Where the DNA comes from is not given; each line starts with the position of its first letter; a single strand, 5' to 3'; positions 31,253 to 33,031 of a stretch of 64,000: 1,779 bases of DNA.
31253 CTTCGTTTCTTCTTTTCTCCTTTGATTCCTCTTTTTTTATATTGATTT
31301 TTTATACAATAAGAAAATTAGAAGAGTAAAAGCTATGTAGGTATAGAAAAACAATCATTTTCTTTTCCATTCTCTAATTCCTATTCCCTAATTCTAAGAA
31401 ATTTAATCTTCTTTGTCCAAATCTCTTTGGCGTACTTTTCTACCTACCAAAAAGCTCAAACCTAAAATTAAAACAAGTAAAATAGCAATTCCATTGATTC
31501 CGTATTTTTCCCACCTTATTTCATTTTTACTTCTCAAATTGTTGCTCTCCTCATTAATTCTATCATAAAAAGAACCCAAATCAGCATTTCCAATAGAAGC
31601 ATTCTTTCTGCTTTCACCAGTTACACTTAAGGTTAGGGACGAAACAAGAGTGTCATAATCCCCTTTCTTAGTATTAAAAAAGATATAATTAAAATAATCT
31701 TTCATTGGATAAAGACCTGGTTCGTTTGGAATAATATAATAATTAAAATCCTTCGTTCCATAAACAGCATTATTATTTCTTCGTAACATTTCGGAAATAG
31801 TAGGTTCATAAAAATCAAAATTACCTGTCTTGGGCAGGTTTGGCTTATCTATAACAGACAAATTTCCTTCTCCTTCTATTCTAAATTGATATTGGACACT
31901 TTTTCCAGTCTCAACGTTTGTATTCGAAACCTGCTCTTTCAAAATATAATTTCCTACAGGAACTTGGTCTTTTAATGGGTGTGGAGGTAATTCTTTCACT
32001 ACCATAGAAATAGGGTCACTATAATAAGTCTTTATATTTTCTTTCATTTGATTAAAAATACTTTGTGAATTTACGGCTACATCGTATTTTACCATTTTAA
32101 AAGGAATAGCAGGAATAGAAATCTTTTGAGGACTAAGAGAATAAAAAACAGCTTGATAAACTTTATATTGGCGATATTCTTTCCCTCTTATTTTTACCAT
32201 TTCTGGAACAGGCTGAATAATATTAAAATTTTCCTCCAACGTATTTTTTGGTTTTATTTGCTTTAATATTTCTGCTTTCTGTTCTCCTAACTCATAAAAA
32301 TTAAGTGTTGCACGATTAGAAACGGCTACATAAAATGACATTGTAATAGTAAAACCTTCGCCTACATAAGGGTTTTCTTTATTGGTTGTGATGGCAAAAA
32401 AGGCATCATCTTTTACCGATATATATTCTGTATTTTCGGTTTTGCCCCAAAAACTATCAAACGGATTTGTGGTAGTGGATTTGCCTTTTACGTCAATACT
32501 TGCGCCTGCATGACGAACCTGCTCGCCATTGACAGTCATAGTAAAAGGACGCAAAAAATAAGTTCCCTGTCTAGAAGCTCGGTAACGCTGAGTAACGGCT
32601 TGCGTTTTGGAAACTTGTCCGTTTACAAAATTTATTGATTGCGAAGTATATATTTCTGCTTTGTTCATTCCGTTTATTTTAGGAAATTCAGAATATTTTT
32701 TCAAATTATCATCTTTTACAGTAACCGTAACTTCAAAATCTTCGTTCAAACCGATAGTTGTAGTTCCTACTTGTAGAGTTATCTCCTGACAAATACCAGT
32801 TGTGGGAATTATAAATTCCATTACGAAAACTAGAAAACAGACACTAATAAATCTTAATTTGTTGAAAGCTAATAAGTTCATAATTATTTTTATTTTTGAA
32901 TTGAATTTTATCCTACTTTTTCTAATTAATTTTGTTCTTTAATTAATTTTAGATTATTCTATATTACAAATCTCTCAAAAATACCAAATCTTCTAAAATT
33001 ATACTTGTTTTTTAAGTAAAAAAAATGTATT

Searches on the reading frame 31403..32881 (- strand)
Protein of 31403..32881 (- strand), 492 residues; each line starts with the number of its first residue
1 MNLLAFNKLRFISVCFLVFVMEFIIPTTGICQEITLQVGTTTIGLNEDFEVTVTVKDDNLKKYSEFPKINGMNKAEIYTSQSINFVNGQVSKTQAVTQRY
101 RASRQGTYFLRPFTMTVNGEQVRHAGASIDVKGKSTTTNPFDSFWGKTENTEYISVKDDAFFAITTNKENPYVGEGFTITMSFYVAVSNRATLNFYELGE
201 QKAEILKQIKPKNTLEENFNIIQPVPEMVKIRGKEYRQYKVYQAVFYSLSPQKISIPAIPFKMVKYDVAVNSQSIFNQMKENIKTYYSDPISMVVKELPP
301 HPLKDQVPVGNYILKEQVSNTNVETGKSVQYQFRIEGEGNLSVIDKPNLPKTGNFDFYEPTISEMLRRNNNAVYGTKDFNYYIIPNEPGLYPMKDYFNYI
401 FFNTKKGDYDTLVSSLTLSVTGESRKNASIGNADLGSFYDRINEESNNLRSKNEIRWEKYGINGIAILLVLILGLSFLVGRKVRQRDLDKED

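Call 21: find_encoding_contigs(protein=window:31403-32881:-, flank=10000, max_places=10)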
Protein window:31403-32881:- (492 aa): no gene with exactly this product is on record in the collection.

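Call 67: search_protein_families(library=pfam, proteins=[window:31403-32881:-], max_evalue=0.0001)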
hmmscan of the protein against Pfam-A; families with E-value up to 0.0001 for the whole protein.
window:31403-32881:- (492 aa): 1 family
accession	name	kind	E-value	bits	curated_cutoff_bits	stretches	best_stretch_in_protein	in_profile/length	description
PF13584.12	BatD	-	1e-20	74.6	24.1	2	38-131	3-92/92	BatD DUF11 like domain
